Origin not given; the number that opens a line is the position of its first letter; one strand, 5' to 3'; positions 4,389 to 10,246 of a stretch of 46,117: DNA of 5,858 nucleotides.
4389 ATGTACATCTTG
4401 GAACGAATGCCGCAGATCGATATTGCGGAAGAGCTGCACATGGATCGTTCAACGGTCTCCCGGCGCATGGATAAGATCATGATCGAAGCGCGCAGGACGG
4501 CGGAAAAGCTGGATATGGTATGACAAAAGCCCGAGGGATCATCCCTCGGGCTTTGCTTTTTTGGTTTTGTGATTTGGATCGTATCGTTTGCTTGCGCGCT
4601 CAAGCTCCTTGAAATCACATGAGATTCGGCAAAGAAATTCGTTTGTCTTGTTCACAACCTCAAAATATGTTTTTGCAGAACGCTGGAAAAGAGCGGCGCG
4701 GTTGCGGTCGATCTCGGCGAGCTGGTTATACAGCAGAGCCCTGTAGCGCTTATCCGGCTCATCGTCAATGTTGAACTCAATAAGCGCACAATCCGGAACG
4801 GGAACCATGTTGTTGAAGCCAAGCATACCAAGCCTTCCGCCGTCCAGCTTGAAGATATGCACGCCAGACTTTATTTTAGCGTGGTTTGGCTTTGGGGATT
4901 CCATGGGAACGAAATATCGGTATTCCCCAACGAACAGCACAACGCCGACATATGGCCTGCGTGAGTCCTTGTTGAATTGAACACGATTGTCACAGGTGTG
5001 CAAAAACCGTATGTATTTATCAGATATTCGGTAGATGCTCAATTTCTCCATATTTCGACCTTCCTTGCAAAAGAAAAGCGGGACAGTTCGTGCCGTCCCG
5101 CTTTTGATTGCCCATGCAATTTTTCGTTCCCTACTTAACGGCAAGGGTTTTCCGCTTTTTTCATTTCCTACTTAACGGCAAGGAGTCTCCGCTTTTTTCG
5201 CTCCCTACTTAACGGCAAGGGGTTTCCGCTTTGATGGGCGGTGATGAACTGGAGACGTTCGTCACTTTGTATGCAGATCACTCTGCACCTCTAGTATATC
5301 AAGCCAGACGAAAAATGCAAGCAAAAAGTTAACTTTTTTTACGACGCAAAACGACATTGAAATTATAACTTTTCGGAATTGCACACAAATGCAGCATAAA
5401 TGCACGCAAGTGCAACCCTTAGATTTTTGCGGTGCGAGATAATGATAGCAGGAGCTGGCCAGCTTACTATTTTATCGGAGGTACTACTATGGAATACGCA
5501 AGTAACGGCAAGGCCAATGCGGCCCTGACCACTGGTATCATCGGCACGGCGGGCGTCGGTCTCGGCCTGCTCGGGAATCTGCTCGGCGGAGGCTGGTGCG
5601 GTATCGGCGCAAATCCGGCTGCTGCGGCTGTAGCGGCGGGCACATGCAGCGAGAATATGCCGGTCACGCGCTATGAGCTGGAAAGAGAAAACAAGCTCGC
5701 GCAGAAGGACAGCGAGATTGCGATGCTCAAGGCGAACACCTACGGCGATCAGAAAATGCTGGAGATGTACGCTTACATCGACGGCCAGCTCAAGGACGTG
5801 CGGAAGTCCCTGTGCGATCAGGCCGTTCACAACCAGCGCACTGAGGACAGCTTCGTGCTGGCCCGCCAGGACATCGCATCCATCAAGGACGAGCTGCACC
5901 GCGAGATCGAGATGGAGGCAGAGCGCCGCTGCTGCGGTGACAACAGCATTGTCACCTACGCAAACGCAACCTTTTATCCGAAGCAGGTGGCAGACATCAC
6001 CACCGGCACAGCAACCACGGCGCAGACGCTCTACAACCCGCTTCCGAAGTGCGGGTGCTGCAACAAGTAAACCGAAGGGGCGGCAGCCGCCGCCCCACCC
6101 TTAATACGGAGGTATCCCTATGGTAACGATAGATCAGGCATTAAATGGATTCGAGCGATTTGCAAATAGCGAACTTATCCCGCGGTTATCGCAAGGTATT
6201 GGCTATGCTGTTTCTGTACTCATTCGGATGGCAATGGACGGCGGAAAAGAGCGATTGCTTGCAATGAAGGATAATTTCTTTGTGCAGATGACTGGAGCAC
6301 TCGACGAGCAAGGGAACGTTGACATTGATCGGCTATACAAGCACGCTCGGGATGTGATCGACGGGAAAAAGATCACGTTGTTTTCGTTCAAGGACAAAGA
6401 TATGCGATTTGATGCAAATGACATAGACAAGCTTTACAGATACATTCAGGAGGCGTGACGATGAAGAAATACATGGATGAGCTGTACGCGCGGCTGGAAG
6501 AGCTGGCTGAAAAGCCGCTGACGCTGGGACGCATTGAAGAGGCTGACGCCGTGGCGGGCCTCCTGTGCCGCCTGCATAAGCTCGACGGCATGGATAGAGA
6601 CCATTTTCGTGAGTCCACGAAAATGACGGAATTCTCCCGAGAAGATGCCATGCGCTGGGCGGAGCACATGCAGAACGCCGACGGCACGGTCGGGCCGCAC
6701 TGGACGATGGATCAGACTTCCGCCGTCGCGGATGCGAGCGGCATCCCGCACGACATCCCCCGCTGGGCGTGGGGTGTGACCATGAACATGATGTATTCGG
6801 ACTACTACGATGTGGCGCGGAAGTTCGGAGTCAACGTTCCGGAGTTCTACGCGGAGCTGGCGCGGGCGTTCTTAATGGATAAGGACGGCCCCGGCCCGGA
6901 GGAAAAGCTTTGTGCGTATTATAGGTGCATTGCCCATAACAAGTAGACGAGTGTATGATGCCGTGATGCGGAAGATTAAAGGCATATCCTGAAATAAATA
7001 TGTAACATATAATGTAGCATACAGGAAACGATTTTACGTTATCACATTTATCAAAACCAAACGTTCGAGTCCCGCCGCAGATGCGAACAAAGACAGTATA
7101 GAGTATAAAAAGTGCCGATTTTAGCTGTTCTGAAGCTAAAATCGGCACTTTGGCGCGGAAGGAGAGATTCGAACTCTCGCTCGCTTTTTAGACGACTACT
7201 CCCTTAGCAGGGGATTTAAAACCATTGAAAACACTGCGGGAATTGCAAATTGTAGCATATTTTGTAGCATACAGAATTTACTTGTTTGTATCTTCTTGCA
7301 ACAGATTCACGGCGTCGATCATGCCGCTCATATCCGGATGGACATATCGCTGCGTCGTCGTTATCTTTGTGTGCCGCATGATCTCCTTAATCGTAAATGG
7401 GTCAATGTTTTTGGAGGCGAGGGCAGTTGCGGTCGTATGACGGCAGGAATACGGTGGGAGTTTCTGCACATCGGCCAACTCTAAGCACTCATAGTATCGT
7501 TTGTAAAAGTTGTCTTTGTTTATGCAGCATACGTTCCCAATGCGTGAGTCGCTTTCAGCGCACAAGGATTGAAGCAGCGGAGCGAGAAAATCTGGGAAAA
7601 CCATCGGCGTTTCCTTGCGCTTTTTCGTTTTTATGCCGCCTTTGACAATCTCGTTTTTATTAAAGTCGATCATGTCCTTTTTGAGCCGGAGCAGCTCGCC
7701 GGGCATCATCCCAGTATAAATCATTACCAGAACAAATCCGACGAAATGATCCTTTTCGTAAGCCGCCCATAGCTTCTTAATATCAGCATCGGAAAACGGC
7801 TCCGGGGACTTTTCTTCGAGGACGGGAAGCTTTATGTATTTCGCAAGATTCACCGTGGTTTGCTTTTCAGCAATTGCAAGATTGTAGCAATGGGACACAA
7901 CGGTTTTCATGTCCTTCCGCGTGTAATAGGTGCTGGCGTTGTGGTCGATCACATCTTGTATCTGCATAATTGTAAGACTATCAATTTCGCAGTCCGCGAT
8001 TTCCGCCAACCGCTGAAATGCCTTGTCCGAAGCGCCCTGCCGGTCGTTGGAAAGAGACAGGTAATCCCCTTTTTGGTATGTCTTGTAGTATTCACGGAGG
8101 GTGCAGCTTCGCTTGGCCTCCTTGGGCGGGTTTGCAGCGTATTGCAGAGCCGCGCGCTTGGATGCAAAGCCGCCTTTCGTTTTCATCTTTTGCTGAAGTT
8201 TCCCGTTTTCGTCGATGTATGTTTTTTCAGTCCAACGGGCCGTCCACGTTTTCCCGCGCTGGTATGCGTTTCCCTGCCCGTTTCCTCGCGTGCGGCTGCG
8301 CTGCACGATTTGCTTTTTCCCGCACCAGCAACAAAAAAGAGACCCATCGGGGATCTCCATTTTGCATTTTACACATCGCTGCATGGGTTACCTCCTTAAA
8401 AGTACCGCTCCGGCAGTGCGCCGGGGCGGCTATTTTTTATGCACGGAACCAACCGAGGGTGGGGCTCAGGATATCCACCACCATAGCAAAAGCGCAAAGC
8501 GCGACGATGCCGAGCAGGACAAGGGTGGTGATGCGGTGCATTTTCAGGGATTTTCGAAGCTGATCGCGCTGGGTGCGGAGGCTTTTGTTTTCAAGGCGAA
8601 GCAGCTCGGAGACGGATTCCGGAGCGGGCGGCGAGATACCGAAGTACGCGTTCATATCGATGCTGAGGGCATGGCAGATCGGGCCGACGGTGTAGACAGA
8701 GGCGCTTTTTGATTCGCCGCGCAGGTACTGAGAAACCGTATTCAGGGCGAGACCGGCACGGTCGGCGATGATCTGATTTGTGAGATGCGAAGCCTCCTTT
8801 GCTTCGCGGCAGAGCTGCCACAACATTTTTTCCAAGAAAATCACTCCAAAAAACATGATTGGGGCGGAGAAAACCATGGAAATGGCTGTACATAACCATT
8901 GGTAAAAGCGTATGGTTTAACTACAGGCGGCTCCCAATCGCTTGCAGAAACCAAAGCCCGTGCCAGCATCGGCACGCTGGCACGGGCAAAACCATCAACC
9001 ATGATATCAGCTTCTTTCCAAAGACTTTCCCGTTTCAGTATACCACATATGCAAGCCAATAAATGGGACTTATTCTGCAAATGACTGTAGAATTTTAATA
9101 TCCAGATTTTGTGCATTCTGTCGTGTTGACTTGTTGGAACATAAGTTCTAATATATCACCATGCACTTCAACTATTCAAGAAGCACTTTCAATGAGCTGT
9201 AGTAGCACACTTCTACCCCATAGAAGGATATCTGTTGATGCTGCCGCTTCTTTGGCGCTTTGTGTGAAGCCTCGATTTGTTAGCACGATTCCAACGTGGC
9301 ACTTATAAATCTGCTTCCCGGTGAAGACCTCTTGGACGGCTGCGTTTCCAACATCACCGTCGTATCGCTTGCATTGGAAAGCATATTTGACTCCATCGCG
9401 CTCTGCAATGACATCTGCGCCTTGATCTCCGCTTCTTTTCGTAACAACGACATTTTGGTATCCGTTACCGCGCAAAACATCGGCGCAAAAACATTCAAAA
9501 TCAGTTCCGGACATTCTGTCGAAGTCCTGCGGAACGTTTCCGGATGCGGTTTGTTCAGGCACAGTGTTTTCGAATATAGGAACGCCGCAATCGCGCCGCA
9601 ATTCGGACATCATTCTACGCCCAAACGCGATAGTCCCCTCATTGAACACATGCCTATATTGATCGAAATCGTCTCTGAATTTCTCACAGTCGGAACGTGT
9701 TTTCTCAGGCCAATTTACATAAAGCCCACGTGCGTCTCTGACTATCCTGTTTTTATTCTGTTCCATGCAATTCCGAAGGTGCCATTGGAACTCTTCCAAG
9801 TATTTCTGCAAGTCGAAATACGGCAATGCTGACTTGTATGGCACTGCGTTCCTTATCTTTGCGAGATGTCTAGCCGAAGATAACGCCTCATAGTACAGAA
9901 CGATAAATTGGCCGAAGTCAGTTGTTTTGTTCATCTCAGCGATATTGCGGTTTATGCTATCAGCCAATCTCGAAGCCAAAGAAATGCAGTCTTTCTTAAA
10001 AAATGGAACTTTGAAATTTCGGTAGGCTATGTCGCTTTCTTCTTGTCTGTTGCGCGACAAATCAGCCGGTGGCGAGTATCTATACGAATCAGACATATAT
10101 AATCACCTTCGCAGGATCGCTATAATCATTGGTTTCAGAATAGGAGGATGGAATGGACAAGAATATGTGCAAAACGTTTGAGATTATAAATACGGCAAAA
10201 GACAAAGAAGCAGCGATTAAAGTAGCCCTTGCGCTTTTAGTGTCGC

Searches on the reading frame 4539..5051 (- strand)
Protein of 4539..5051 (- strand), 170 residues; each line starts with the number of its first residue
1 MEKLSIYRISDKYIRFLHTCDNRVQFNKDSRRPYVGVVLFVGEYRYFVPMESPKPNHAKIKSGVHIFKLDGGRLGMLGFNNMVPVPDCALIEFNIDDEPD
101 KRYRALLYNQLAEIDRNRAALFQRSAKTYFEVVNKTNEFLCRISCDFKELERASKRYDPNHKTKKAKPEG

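Call 103: search_protein_families(library=pfam, proteins=[window:4539-5051:-], max_evalue=0.01)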
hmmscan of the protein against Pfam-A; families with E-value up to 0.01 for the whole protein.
window:4539-5051:- (170 aa): 1 family
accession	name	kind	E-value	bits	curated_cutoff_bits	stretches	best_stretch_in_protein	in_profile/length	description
PF13958.12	ToxN_toxin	-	2.9e-44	151.5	25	1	4-157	1-159/159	Toxin ToxN, type III toxin-antitoxin system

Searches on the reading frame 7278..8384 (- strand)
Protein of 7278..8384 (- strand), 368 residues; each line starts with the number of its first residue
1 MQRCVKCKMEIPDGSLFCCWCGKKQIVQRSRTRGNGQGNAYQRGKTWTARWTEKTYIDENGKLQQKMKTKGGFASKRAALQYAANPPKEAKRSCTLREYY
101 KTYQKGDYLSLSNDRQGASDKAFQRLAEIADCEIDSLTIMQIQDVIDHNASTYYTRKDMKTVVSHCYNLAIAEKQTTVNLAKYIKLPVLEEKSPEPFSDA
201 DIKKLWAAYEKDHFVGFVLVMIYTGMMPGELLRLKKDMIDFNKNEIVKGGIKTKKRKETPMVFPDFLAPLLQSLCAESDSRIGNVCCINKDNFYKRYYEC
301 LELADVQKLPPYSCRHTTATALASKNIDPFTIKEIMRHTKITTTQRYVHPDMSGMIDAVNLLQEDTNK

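Call 81: search_solved_structures(query=window:7278-8384:-, max_evalue=0.001)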
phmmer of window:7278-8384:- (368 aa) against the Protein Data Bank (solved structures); distinct sequences matched with E-value up to 0.001: 3.
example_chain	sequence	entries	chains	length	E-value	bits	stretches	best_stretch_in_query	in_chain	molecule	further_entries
5hxy_A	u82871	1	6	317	2.6e-06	30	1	193-354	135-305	Tyrosine recombinase XerA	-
4a8e_A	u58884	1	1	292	8.2e-06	28.3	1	181-359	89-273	PROBABLE TYROSINE RECOMBINASE XERC-LIKE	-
1a0p_A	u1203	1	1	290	0.0006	22.2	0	296-350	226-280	SITE-SPECIFIC RECOMBINASE XERD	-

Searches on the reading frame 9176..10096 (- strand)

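Call 103: search_protein_families(library=pfam, proteins=[window:9176-10096:-], max_evalue=0.01)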
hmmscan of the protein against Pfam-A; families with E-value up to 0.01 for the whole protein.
window:9176-10096:- (306 aa): 3 families
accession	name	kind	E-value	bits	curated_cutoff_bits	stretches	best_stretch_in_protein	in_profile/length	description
PF04471.18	Mrr_cat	-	3.2e-27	95.3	21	1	193-302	2-115/115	Restriction endonuclease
PF22722.2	NA-iREase1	-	1.7e-11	44.5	27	1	204-287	5-90/106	NACHT-associated inactive Restriction Endonuclease 1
PF13156.12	Mrr_cat_2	-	0.00032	21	22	1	220-287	25-97/127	Restriction endonuclease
